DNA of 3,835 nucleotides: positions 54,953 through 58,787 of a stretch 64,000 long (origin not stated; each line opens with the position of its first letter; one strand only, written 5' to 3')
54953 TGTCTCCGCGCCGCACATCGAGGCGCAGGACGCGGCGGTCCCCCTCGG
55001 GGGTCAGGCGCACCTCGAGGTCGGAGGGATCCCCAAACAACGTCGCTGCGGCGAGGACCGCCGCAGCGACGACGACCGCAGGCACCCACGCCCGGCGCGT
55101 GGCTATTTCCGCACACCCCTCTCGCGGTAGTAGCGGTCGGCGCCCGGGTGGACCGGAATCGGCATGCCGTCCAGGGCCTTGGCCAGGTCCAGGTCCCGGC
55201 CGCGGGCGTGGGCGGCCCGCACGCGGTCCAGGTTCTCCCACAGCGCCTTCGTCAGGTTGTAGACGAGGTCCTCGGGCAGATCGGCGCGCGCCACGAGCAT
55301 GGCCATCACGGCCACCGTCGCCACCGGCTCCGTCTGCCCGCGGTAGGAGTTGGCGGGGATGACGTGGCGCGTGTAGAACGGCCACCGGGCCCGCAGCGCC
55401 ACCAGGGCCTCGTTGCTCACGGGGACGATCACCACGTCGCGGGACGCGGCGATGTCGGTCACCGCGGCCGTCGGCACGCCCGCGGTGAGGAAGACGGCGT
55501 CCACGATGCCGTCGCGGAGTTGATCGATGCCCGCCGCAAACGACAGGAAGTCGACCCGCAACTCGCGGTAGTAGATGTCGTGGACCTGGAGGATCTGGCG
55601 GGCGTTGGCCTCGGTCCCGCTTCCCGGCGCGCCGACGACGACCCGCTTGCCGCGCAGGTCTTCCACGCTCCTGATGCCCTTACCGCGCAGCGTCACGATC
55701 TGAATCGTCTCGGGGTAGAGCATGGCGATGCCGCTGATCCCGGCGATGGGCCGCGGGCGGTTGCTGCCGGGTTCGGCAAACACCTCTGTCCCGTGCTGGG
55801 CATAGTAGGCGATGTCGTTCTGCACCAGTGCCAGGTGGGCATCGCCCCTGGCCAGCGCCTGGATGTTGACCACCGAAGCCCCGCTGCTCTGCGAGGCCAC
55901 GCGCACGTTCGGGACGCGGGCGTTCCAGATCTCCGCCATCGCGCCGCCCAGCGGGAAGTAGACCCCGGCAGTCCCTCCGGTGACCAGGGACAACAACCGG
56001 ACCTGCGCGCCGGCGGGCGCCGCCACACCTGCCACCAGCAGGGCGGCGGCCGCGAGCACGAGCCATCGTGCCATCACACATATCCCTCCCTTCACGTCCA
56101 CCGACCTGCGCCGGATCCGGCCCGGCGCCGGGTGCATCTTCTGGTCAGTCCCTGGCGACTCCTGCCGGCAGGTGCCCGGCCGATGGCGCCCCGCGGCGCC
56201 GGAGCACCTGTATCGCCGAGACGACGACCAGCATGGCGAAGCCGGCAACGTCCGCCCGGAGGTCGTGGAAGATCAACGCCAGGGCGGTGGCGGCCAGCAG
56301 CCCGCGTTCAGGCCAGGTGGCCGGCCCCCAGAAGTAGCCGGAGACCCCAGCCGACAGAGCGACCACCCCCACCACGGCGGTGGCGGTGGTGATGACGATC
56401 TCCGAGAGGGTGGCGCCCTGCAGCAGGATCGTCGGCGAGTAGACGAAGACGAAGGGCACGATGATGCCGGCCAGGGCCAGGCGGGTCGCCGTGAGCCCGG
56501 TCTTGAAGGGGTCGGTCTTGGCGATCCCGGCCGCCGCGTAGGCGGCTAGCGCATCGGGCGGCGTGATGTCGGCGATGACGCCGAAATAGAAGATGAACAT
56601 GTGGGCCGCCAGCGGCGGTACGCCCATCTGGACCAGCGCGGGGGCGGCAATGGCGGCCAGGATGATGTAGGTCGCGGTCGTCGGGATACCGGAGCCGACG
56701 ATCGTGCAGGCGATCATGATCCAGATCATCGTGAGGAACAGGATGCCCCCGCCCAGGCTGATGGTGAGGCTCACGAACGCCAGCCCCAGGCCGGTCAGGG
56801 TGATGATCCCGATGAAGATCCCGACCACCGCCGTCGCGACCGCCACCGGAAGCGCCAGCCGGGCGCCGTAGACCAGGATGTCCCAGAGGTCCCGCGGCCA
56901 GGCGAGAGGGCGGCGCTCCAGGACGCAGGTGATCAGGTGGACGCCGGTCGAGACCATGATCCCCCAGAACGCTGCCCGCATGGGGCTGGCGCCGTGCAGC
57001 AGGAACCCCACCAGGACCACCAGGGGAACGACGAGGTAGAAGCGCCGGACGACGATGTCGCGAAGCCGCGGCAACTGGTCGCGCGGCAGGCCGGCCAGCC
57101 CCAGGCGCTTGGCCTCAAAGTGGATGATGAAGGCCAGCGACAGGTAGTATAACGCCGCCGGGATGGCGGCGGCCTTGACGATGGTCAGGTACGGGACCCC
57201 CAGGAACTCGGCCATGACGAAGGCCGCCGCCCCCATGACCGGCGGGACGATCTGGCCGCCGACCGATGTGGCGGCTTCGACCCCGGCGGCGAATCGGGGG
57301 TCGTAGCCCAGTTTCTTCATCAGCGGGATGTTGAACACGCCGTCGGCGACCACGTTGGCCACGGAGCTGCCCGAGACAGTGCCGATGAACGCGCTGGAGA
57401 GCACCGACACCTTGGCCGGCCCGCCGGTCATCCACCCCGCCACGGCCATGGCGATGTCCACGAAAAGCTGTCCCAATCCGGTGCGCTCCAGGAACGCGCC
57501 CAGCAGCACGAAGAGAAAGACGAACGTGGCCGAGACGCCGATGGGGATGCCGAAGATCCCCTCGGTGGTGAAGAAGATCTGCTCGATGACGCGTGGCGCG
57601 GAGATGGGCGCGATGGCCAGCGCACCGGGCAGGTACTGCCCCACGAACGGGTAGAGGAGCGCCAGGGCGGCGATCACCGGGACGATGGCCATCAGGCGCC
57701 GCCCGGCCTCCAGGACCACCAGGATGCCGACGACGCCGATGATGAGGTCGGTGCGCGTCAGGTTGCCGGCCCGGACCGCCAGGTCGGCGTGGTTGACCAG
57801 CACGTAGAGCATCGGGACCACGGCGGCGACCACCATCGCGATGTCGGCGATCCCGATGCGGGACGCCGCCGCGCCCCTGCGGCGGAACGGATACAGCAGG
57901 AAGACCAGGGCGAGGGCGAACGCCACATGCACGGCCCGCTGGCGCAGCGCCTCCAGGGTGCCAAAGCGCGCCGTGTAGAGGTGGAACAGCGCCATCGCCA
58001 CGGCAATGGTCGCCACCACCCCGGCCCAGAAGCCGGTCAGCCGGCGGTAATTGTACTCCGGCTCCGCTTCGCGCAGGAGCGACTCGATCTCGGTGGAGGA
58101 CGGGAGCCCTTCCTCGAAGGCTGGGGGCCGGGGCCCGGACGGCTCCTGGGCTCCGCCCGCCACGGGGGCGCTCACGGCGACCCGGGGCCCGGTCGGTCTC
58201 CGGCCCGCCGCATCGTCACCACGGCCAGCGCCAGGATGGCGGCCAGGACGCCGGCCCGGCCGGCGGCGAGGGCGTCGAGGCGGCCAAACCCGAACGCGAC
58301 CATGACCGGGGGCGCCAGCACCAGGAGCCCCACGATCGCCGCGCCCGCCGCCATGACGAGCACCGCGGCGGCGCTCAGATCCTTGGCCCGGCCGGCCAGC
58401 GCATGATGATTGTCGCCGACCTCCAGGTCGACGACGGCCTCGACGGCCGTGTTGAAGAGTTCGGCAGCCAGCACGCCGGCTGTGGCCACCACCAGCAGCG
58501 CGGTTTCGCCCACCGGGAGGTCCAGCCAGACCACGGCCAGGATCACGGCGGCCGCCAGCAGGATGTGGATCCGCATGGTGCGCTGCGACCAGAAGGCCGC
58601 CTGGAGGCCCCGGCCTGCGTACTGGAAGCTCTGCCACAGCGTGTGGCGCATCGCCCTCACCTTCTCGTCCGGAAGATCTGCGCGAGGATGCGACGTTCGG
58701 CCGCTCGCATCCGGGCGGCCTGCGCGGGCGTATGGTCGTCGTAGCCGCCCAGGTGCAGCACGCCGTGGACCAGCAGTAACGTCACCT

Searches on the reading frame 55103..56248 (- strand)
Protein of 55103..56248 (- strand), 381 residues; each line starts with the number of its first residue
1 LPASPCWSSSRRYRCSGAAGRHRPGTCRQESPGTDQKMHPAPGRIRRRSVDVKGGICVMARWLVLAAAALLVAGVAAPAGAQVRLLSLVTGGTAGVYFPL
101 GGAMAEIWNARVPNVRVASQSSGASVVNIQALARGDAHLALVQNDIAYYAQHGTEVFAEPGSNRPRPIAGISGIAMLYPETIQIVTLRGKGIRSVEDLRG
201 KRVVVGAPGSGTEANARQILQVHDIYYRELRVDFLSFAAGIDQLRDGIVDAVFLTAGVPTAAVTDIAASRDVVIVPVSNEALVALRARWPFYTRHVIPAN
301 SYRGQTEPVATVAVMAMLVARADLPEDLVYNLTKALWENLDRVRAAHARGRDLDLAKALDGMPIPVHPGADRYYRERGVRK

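Call 3: search_protein_families(library=pfam, proteins=[window:55103-56248:-], max_evalue=0.01)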
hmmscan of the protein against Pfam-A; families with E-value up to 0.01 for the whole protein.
window:55103-56248:- (381 aa): 3 families
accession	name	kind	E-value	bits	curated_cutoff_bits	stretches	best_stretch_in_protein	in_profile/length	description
PF16868.10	NMT1_3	-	1.2e-88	297.9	27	1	89-378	2-289/289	NMT1-like family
PF12974.12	Phosphonate-bd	-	2.3e-06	27.6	27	1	129-336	43-213/242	ABC transporter, phosphonate, periplasmic substrate-binding protein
PF09084.16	NMT1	-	9.7e-05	22.8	20.5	1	173-253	65-145/216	NMT1/THI5 like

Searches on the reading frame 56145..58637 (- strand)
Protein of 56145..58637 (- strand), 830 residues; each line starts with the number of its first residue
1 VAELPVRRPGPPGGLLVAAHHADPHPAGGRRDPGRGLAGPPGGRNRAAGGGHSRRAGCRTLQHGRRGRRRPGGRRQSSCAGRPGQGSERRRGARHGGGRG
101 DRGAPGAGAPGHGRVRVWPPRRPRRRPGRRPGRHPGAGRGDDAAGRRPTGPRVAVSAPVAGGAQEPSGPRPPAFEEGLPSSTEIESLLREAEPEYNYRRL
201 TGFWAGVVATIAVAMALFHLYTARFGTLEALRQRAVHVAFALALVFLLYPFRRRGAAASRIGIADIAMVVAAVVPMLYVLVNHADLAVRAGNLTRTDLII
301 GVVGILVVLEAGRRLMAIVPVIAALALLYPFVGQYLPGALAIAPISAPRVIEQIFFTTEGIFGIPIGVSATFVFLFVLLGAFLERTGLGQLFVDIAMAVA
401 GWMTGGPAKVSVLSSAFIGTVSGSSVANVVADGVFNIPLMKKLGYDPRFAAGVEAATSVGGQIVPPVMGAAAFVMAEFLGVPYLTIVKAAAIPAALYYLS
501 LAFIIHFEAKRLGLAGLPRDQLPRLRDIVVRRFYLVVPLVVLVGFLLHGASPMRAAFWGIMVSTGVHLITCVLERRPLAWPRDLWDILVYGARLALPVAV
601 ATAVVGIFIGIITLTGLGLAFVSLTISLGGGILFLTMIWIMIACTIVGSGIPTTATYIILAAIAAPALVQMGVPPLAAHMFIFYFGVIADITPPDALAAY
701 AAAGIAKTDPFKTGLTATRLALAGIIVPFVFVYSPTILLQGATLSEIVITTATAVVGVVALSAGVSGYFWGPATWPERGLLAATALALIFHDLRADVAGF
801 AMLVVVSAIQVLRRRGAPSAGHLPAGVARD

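Call 3: search_protein_families(library=pfam, proteins=[window:56145-58637:-], max_evalue=0.01)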
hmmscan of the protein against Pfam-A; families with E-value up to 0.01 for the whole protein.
window:56145-58637:- (830 aa): 1 family
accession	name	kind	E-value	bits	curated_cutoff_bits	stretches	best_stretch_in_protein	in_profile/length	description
PF06808.19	DctM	-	3.3e-88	296.7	23.8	1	303-741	1-408/413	Tripartite ATP-independent periplasmic transporter, DctM component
